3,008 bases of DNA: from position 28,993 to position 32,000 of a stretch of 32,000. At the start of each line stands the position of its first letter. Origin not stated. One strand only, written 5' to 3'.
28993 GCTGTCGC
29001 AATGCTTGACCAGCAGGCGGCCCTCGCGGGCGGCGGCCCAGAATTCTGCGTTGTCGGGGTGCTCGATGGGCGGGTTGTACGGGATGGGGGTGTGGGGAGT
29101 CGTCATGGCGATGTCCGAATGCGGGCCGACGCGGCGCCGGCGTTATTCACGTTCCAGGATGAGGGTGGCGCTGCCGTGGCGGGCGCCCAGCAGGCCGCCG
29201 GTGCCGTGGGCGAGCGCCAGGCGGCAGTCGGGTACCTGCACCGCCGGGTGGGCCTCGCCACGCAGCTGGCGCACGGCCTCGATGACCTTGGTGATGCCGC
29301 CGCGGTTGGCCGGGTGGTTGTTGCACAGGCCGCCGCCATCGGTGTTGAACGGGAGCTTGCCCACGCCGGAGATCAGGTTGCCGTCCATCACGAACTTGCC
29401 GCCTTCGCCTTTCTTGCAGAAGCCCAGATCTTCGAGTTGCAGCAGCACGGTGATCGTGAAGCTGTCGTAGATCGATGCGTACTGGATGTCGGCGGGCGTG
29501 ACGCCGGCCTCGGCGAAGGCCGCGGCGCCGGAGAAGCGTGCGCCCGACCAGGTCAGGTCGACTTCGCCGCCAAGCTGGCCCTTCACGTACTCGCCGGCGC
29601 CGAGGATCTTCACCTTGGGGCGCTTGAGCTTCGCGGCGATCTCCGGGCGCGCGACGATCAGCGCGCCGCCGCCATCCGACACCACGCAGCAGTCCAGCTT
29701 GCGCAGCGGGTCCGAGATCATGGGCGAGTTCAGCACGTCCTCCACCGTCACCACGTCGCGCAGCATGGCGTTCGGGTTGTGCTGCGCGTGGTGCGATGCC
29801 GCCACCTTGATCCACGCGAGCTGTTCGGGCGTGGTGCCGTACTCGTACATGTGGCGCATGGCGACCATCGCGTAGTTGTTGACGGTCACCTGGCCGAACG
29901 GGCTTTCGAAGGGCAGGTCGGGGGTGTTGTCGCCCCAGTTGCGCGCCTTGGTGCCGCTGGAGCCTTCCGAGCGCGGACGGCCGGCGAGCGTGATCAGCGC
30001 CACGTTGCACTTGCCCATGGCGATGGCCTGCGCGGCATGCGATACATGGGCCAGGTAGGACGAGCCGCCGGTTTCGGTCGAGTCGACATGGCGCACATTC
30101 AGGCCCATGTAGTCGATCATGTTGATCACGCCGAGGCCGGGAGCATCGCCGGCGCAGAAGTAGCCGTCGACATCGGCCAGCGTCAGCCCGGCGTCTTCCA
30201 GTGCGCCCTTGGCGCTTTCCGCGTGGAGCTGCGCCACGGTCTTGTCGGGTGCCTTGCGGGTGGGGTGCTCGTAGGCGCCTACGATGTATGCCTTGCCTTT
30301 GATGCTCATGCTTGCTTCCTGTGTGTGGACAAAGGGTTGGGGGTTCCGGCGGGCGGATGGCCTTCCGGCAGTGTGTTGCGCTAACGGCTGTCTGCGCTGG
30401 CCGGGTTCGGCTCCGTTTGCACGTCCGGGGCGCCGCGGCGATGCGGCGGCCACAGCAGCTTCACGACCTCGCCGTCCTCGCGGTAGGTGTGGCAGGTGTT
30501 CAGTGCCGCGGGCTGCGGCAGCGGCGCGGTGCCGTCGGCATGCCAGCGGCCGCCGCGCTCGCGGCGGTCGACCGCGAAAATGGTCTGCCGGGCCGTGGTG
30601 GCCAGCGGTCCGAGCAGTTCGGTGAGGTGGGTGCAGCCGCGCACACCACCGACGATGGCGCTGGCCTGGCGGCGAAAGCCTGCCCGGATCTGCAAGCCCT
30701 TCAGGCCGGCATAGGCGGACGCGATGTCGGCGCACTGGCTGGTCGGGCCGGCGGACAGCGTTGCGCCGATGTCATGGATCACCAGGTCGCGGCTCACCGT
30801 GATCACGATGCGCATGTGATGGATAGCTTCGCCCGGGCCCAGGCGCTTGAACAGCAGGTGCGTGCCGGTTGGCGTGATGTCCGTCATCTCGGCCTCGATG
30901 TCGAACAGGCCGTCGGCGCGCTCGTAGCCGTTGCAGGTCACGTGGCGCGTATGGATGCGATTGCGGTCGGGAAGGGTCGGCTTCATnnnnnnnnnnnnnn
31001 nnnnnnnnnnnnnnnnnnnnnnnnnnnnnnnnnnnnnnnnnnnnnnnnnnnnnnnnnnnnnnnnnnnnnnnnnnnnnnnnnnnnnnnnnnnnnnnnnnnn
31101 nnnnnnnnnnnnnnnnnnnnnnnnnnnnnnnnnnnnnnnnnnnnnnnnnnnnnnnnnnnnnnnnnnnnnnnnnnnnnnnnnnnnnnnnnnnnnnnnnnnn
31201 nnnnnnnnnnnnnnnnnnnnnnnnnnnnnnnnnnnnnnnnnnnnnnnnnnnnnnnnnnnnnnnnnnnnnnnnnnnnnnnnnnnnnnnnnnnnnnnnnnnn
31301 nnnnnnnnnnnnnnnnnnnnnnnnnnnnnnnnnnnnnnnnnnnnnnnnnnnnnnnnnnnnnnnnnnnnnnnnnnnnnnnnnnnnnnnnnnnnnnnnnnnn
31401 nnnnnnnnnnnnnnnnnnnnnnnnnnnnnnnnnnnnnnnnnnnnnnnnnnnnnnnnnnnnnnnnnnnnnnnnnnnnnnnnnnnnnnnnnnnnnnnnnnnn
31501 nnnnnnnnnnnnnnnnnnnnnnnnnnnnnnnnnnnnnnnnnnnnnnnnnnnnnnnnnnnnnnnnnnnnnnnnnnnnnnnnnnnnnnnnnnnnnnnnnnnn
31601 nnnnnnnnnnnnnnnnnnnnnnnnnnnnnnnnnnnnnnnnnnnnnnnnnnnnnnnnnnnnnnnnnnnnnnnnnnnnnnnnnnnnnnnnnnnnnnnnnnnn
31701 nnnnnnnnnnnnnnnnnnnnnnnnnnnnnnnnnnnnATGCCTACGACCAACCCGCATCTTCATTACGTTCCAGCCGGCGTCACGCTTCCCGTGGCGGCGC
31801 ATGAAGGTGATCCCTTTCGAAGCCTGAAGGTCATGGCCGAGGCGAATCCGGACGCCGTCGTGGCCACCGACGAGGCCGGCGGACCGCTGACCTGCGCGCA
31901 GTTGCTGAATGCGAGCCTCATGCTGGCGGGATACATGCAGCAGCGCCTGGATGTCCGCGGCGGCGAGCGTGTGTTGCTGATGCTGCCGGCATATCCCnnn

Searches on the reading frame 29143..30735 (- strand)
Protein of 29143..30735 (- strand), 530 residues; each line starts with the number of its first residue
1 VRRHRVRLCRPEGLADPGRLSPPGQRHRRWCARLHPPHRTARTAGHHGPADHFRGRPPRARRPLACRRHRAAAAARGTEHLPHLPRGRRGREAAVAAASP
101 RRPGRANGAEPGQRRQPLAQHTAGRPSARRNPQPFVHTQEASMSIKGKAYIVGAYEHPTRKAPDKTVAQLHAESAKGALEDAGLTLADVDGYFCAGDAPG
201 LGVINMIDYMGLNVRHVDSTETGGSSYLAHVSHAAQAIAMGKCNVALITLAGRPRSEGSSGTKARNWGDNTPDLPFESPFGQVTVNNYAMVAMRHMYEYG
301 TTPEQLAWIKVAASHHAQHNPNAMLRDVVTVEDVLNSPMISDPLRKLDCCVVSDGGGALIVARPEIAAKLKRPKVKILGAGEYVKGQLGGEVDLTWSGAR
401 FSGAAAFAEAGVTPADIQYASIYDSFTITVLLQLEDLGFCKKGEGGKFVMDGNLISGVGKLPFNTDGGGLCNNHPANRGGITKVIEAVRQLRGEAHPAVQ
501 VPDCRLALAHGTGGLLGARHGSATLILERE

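Call 102: search_protein_families(library=pfam, proteins=[window:29143-30735:-], max_evalue=0.001)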
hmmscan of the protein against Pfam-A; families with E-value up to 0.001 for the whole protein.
window:29143-30735:- (530 aa): 1 family
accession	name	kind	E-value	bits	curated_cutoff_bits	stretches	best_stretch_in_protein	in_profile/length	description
PF22691.2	Thiolase_C_1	-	5.6e-52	175.7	28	1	391-528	12-143/144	Thiolase C-terminal domain-like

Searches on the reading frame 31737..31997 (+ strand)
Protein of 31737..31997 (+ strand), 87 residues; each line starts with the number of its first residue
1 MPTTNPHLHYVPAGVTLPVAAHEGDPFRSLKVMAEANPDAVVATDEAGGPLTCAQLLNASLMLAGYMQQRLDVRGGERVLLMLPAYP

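Call 102: search_protein_families(library=pfam, proteins=[window:31737-31997:+], max_evalue=0.001)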
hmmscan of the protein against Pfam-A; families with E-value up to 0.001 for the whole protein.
window:31737-31997:+ (87 aa): 1 family
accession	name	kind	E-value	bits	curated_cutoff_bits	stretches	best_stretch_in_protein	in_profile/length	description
PF00501.34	AMP-binding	-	0.0002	20.7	29.9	1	34-86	5-56/384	AMP-binding enzyme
